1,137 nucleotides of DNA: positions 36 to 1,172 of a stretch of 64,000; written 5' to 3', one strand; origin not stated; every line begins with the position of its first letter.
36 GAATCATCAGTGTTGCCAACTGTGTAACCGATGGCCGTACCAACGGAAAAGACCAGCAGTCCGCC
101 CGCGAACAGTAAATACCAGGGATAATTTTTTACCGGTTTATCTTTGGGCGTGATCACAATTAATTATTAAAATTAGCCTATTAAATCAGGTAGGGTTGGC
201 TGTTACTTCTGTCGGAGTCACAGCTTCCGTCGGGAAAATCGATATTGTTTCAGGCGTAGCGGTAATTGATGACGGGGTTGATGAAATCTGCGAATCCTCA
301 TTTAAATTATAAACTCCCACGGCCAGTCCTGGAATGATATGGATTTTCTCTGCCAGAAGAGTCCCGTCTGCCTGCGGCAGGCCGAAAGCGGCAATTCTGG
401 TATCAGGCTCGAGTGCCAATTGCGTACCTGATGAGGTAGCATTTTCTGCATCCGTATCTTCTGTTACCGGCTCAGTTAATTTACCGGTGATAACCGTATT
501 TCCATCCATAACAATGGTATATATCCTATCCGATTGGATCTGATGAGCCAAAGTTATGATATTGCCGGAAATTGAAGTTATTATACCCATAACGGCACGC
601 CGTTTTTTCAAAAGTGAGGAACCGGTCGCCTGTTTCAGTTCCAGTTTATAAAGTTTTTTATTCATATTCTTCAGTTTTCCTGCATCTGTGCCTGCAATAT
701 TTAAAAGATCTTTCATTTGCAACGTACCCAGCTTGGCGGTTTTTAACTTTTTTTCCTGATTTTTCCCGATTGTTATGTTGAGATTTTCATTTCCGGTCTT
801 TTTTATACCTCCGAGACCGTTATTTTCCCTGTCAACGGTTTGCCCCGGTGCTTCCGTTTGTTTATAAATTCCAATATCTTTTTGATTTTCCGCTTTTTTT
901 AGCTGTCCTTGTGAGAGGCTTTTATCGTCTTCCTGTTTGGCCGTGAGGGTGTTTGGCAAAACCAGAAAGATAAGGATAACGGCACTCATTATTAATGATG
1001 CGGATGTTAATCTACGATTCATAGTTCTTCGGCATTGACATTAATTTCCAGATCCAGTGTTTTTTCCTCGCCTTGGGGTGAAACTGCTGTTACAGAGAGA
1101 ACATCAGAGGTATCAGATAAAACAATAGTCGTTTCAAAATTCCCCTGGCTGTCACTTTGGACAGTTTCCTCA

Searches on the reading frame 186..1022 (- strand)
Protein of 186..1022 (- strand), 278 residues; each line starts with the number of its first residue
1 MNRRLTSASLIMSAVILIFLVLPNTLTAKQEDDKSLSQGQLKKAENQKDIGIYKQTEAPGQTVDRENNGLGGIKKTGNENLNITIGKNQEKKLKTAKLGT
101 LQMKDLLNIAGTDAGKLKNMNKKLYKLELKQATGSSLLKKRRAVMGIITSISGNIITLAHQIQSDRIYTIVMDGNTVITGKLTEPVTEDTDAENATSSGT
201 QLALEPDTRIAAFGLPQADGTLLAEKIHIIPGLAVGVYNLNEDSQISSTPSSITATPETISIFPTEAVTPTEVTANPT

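Call 52: find_encoding_contigs(protein=window:186-1022:-, flank=10000, max_places=1)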
Protein window:186-1022:- (278 aa): 7 contigs read that carry it; 1 place shown.
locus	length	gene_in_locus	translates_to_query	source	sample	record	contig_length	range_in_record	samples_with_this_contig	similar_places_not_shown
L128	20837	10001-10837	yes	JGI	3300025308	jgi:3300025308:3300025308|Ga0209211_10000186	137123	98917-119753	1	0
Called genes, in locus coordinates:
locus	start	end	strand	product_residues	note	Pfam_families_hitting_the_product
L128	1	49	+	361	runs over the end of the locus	-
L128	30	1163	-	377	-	PF00512:HisKA, PF02518:HATPase_c, PF14501:HATPase_c_5 (weak)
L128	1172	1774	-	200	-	-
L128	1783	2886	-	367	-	PF00155:Aminotran_1_2, PF00266:Aminotran_5 (faint), PF01053:Cys_Met_Meta_PP (weak), PF04864:Alliinase_C (weak)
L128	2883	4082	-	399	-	PF00923:TAL_FSA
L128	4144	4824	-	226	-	PF00535:Glycos_transf_2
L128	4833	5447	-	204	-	PF05724:TPMT, PF13489:Methyltransf_23, PF01209:Ubie_methyltran (weak), PF02353:CMAS, PF13847:Methyltransf_31, PF08241:Methyltransf_11, PF08242:Methyltransf_12, PF13649:Methyltransf_25, +1 more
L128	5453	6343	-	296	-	-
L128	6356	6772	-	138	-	-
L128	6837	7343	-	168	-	PF01475:FUR, PF24101:WHD_GTF3C1 (faint)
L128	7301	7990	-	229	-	PF04240:Caroten_synth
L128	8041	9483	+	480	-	-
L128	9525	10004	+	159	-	-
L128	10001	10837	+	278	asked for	-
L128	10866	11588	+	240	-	-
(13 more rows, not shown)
